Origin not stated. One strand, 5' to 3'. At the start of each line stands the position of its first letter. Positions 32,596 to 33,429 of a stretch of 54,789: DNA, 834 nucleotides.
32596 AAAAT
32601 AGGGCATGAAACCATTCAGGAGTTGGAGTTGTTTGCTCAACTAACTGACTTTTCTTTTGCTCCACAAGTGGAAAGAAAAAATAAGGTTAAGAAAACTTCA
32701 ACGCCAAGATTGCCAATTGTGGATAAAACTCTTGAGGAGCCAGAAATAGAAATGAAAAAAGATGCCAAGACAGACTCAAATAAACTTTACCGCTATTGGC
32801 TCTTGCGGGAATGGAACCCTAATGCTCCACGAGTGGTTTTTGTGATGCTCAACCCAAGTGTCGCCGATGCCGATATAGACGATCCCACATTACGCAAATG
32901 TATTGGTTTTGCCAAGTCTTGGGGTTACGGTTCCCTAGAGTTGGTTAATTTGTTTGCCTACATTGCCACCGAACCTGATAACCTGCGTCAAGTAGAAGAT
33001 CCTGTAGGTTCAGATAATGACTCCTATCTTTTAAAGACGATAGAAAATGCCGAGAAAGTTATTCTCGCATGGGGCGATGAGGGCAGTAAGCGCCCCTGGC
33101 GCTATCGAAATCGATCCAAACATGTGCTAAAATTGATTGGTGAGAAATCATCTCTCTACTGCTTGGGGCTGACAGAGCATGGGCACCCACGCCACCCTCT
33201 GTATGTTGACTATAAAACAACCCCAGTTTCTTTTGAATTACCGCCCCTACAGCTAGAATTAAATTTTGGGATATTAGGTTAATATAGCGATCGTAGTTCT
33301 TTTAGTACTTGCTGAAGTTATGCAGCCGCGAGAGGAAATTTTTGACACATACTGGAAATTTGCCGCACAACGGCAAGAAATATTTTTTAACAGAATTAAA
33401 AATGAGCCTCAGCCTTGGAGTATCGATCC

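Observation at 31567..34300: aGPT-Pplase-like domain fused to DUF1643, followed by a freshly duplicated stand-alone copy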

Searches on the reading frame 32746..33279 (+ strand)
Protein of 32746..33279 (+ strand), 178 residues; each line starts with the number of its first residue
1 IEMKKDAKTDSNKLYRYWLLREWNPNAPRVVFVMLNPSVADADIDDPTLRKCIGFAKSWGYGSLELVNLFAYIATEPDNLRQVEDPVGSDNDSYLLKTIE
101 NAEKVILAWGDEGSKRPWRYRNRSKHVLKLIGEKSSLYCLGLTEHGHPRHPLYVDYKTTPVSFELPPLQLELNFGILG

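Call 20: search_solved_structures(query=window:32746-33279:+, max_evalue=10, show_alignments=2)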
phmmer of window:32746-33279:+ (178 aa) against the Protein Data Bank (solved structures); distinct sequences matched with E-value up to 10: 1.
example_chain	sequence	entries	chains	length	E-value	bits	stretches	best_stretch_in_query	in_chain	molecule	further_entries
8br4_A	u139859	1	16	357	0.64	12.8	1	82-150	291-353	Glyceraldehyde-3-phosphate dehydrogenase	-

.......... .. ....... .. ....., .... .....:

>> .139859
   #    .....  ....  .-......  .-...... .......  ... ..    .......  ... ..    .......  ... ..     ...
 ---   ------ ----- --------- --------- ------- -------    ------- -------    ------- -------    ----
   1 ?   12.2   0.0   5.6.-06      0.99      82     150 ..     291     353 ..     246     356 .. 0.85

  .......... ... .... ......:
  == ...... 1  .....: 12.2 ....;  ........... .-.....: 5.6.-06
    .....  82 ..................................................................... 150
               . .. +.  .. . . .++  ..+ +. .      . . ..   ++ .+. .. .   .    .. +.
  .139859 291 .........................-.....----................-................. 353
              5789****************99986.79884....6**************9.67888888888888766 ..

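Call 22: find_homologous_proteins(query=window:32746-33279:+, max_evalue=0.00001)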
Query window:32746-33279:+ (178 aa): 263 proteins with E <= 0.00001 among 284 candidates; the best 120 are listed.
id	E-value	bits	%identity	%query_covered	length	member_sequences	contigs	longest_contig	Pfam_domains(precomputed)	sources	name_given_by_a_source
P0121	1.4e-66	242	65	98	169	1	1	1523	PF07799.18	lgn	-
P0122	1.6e-61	225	62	96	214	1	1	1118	PF07799.18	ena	-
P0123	5.6e-54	201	59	90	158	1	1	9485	PF07799.18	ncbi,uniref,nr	ncbi:DUF1643 domain-containing protein [Microseira wollei]|uniref:DUF1643 domain-containing protein 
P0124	8.0e-54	200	57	94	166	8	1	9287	PF07799.18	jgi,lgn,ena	-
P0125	1.1e-53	200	58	90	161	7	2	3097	PF07799.18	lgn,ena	-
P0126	1.3e-53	199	57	90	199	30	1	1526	PF07799.18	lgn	-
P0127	1.6e-52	196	59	90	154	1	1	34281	PF07799.18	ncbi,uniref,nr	ncbi:DUF1643 domain-containing protein [Nostoc sp. FACHB-190]|uniref:DUF1643 domain-containing prote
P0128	4.8e-52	194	57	92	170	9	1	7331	PF07799.18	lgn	-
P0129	7.8e-52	194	56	91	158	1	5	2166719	PF07799.18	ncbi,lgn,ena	ncbi:MAG: DUF1643 domain-containing protein [Spirulinaceae cyanobacterium]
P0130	1.9e-51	192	57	92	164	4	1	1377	PF07799.18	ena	-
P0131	2.5e-51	192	59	91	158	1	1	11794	PF07799.18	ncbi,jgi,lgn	-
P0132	2.5e-51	192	57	91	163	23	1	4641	PF07799.18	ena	-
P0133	2.6e-51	192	58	88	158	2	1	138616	PF07799.18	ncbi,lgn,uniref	ncbi:MAG: DUF1643 domain-containing protein [Coleofasciculus sp. G1-WW12-02]|uniref:DUF1643 domain-c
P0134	8.0e-51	190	58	90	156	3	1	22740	PF07799.18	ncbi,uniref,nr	ncbi:DUF1643 domain-containing protein [Limnofasciculus baicalensis]|uniref:DUF1643 domain-containin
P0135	2.3e-50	189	55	90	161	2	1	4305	PF07799.18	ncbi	-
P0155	9.0e-48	180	55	85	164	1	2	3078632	PF07799.18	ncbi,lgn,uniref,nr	ncbi:DUF1643 domain-containing protein [Paenibacillus pini]|uniref:DUF1643 domain-containing protein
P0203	7.7e-42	161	52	87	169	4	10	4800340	PF07799.18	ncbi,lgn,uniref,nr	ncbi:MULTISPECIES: DUF1643 domain-containing protein [Lysinibacillus]|uniref:DUF1643 domain-containi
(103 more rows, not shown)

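Call 31: predict_structure(alignment_id=A2)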
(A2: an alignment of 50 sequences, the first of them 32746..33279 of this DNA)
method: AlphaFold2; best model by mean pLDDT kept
length: 178 residues; sequences in the alignment: 50
mean_pLDDT: 86.7   pTM: 0.84
mean pLDDT of the five models: 86.7, 84.8, 84.4, 82.7, 82.6
residues with pLDDT >= 90: 110; 70-90: 45; 50-70: 12; < 50: 11
segments of 3 or more residues with pLDDT < 50: 170-178
pLDDT, mean of each block of 10 residues (from residue 1): 92 94 97 86 94 97 94 81 86 95 94 58 85 92 91 95 74 45
secondary structure, 60 per line:
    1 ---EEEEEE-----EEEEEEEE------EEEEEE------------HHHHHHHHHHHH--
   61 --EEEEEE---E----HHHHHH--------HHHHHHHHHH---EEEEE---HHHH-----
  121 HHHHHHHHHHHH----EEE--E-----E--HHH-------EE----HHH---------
elements in order: E4-9 E15-22 E29-34 H47-58 E63-68 H77-82 H91-100 E104-108 H112-115 H121-132 E137-139

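Call 34: fold_search(model_id=the predicted structure, library=pdb)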
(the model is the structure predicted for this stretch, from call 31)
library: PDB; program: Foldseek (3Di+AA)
matches with E <= 10: 1426; with E <= 0.001: 0
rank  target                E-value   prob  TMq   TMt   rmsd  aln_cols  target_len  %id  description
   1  3qit_C                2.7e-03  0.96  0.38  0.28   7.4       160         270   10  Thioesterase Domain From Curacin Biosynthetic Pathway (released 2011-03-09)
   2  1jkm_A                2.9e-03  0.97  0.38  0.22   5.7       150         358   11  BREFELDIN A ESTERASE, A BACTERIAL HOMOLOGUE OF HUMAN HORMONE SENSITIVE LIPASE (released 1999-02-16)
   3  7uoi                  3.5e-03  0.93  0.33  0.17   7.8       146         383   10  Crystallographic structure of DapE from Enterococcus faecium (released 2023-04-12)
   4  4wy8_C                7.1e-03  0.94  0.39  0.25   5.4       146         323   12  Structural analysis of two fungal esterases from Rhizomucor miehei explaining their substrate specificity (released 2015-07-01)
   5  1u4n                  7.5e-03  0.96  0.40  0.26   5.1       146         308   13  Crystal Structure Analysis of the M211S/R215L EST2 mutant (released 2004-10-05)
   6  5esr                  8.0e-03  0.96  0.41  0.27   5.2       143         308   16  Crystal structure of haloalkane dehalogenase (DccA) from Caulobacter crescentus (released 2016-06-01)
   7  6iey_A                9.1e-03  0.92  0.39  0.26   5.6       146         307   10  Crystal structure of Chloramphenicol-Metabolizaing Enzyme EstDL136-Chloramphenicol complex (released 2019-02-06)
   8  3bwx                  9.1e-03  0.91  0.39  0.28   6.0       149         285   13  Crystal structure of an alpha/beta hydrolase (YP_496220.1) from Novosphingobium aromaticivorans DSM 12444 at 1.50 A reso (released 2008-01-22)
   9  4fai_A                9.1e-03  0.44  0.27  0.19  10.8       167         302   11  Crystal structure of mitochondrial isoform of glutaminyl cyclase from Drosophila melanogaster (released 2012-08-29)
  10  3qit_A                9.7e-03  0.92  0.39  0.28   7.0       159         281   11  Thioesterase Domain From Curacin Biosynthetic Pathway (released 2011-03-09)
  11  8sdc_A                9.7e-03  0.77  0.31  0.22   6.4       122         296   16  Crystal structure of fluoroacetate dehalogenase Daro3835 apoenzyme (released 2023-09-06)
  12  9gon_D                1.0e-02  0.82  0.32  0.10   6.3       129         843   12  Crystal structure of DPP9 in complex with sulphostin (released 2025-07-16)
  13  6aae_A                1.2e-02  0.92  0.40  0.26   5.4       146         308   12  Crystal structure of Chloramphenicol-Metabolizaing Enzyme EstDL136 (released 2019-02-06)
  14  7xrh_B                1.2e-02  0.84  0.37  0.31   6.2       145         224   10  Feruloyl esterase from Lactobacillus acidophilus (released 2023-05-17)
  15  6eop_C                1.2e-02  0.77  0.32  0.10   6.2       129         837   11  DPP8 - SLRFLYEG, space group 20 (released 2018-02-07)
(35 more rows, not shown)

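Call 35: search_solved_structures(query=A2, max_evalue=10, show_alignments=3)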
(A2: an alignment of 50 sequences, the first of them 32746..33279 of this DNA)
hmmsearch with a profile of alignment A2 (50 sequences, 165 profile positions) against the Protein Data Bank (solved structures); distinct sequences matched with E-value up to 10: 2.
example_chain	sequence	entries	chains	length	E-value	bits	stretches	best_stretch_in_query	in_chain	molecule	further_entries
2dyk_A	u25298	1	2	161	0.046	16.4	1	92-149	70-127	GTP-binding protein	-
7tye_A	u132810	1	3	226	1.9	11.1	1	43-79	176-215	3,4-dihydroxy-2-butanone 4-phosphate synthase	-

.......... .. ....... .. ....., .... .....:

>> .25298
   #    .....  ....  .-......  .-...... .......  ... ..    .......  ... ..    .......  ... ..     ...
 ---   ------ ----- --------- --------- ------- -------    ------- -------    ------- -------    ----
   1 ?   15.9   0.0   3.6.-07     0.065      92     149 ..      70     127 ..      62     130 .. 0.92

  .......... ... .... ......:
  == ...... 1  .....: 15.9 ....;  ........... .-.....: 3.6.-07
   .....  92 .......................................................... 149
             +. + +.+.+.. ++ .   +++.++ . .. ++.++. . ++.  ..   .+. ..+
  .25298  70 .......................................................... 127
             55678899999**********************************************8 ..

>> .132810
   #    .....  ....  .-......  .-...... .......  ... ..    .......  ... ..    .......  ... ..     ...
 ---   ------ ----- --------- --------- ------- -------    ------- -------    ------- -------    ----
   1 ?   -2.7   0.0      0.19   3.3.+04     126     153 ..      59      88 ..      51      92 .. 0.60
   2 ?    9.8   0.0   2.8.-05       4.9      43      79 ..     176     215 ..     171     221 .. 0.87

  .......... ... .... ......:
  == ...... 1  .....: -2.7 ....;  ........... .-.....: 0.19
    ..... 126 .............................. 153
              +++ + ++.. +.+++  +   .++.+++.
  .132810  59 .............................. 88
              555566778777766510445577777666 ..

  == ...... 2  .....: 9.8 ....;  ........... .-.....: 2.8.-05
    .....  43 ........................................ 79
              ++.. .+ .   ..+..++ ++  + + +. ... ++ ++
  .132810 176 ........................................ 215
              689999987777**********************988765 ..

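Call 64: fold_search(model_id=the predicted structure, library=viral)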
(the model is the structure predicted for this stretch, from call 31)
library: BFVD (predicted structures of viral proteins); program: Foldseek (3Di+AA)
matches with E <= 10: 587; with E <= 0.001: 2
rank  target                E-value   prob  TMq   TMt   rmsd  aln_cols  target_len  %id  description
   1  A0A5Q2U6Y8            9.2e-13  1.00  0.78  0.72   4.7       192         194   24  DUF1643 domain-containing protein [Bacteriophage Phobos]
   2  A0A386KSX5            2.1e-09  1.00  0.61  0.52   4.0       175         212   19  Uncharacterized protein [Caulobacter phage Kronos]
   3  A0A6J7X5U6            1.2e-03  0.97  0.38  0.23   9.8       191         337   10  Toprim-like [uncultured Caudovirales phage]
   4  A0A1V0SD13            1.5e-03  0.92  0.34  0.24   7.7       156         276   14  Alpha/beta hydrolase family protein [Indivirus ILV1]
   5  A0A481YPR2            1.6e-03  0.91  0.28  0.20   6.5       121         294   16  Fermentation-respiration switch protein [Pithovirus LCDPAC02]
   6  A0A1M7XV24            3.1e-03  0.98  0.36  0.26   6.7       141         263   11  Alpha/beta hydrolase [Cedratvirus A11]
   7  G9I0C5                3.5e-03  0.80  0.35  0.25   9.0       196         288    9  Esterase [Helicoverpa zea nudivirus 2]
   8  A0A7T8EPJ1            6.2e-03  0.87  0.40  0.10   9.8       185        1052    9  DNA polymerase [Erwinia phage pEa_SNUABM_5]
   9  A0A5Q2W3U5            9.1e-03  0.77  0.37  0.17  12.9       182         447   13  (no name in the UniProt tables at hand)
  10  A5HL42                9.7e-03  0.75  0.34  0.11   7.2       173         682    9  DNA primase/helicase [Phormidium phage Pf-WMP3]
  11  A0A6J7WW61            1.3e-02  0.41  0.27  0.07  11.3       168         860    6  TOPRIM domain containing protein [uncultured Caudovirales phage]
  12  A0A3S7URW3            1.5e-02  0.84  0.39  0.08   7.5       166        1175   16  (no name in the UniProt tables at hand)
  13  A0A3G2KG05            2.1e-02  0.85  0.34  0.26   5.6       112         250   14  Esterase [Arthrobacter phage Faja]
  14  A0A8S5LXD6            2.5e-02  0.47  0.32  0.20   7.6       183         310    8  DNA directed DNA polymerase [Myoviridae sp. ctZgq1]
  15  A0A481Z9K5            2.5e-02  0.38  0.27  0.14  10.9       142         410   10  Haloalkane dehalogenase [Pithovirus LCPAC304]
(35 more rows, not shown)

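Call 73: search_protein_families(library=pfam, alignment_id=A2, max_evalue=10)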
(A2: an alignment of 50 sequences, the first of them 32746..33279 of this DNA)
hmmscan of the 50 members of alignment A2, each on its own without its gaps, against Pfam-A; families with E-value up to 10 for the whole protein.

A. member 1, window:32746-33279:+ (178 aa): 1 family
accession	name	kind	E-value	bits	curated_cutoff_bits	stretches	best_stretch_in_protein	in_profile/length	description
PF07799.17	DUF1643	-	2.3e-49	167.4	22.5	1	16-152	1-134/134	Protein of unknown function (DUF1643)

B. families by the number of members that match (of 50 scanned): 9 families
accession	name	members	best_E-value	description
PF07799.17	DUF1643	50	2.6e-54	Protein of unknown function (DUF1643)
PF22856.1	Tal-1A_2A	2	0.42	Peptide tarsal-less 1A/2A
PF21784.3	Bflower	1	0.065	4-fold beta flower protein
PF05791.16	Bacillus_HBL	1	0.098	Bacillus haemolytic enterotoxin (HBL)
PF01155.25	HypA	1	0.1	Hydrogenase/urease nickel incorporation, metallochaperone, hypA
PF08471.15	Ribonuc_red_2_N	1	0.14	Class II vitamin B12-dependent ribonucleotide reductase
PF05406.20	WGR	1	0.22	WGR domain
PF00281.24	Ribosomal_L5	1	0.25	Ribosomal protein L5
PF09289.16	FOLN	1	0.4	Follistatin/Osteonectin-like EGF domain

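Call 77: find_encoding_contigs(protein=P0122, flank=2000, max_places=2)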
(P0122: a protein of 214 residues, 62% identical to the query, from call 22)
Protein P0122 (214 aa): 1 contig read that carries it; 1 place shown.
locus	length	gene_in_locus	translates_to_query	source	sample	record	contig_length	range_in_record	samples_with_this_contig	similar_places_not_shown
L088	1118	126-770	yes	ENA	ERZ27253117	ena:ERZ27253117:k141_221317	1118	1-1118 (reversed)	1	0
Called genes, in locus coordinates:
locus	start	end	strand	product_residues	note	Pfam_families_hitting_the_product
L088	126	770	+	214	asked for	PF07799:DUF1643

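Call 78: find_encoding_contigs(protein=P0155, flank=8000, max_places=2)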
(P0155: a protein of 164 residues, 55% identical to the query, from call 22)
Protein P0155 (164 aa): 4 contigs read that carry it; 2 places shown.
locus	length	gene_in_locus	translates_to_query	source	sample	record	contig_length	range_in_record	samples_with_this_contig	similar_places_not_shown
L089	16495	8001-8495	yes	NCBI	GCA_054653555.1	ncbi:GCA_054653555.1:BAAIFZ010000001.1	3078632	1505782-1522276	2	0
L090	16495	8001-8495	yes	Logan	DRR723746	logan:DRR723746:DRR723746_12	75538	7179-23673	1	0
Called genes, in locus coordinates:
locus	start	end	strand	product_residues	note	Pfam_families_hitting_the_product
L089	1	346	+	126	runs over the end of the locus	PF02452:PemK_toxin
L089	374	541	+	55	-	-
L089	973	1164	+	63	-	-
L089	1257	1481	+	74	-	-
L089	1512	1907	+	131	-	-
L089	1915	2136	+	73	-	-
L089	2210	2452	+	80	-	-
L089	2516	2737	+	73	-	-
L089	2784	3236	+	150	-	-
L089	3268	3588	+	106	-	-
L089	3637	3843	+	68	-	-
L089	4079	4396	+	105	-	-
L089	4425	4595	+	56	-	-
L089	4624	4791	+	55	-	-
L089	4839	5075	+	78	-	PF04255:DUF433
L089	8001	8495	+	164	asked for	PF07799:DUF1643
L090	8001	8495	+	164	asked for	PF07799:DUF1643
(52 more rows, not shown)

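Call 79: find_encoding_contigs(protein=P0203, flank=8000, max_places=2)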
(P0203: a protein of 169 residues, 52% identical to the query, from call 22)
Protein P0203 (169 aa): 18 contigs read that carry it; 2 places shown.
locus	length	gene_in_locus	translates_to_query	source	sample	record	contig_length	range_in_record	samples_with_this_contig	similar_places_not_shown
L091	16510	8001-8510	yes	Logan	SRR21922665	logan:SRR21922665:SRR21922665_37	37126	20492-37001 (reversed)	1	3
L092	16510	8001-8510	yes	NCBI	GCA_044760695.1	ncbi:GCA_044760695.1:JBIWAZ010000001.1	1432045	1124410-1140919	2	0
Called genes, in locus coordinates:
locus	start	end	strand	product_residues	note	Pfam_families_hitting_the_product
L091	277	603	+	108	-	PF12840:HTH_20 (weak), PF01022:HTH_5, PF13412:HTH_24 (faint)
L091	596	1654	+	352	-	PF01758:SBF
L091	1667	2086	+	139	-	PF01451:LMWPc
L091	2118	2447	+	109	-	PF06953:ArsD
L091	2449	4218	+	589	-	PF00142:Fer4_NifH (weak), PF00448:SRP54 (faint), PF01656:CbiA, PF02374:ArsA_ATPase, PF13614:AAA_31, PF02374:ArsA_ATPase, PF13614:AAA_31 (weak), PF02374:ArsA_ATPase, +9 more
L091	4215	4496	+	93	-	-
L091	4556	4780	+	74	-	-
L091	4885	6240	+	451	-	PF01266:DAO (weak), PF07992:Pyr_redox_2, PF13450:NAD_binding_8 (faint), PF13738:Pyr_redox_3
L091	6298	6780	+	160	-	PF13302:Acetyltransf_3, PF12746:GNAT_acetyltran (faint), PF13420:Acetyltransf_4, PF00583:Acetyltransf_1, PF13673:Acetyltransf_10 (weak), PF13508:Acetyltransf_7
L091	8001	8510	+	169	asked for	PF07799:DUF1643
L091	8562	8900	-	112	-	-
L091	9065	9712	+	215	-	PF02223:Thymidylate_kin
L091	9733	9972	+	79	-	-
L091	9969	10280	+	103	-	PF12844:HTH_19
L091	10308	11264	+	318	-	PF06114:Peptidase_M78, PF09394:Inhibitor_I42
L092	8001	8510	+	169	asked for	PF07799:DUF1643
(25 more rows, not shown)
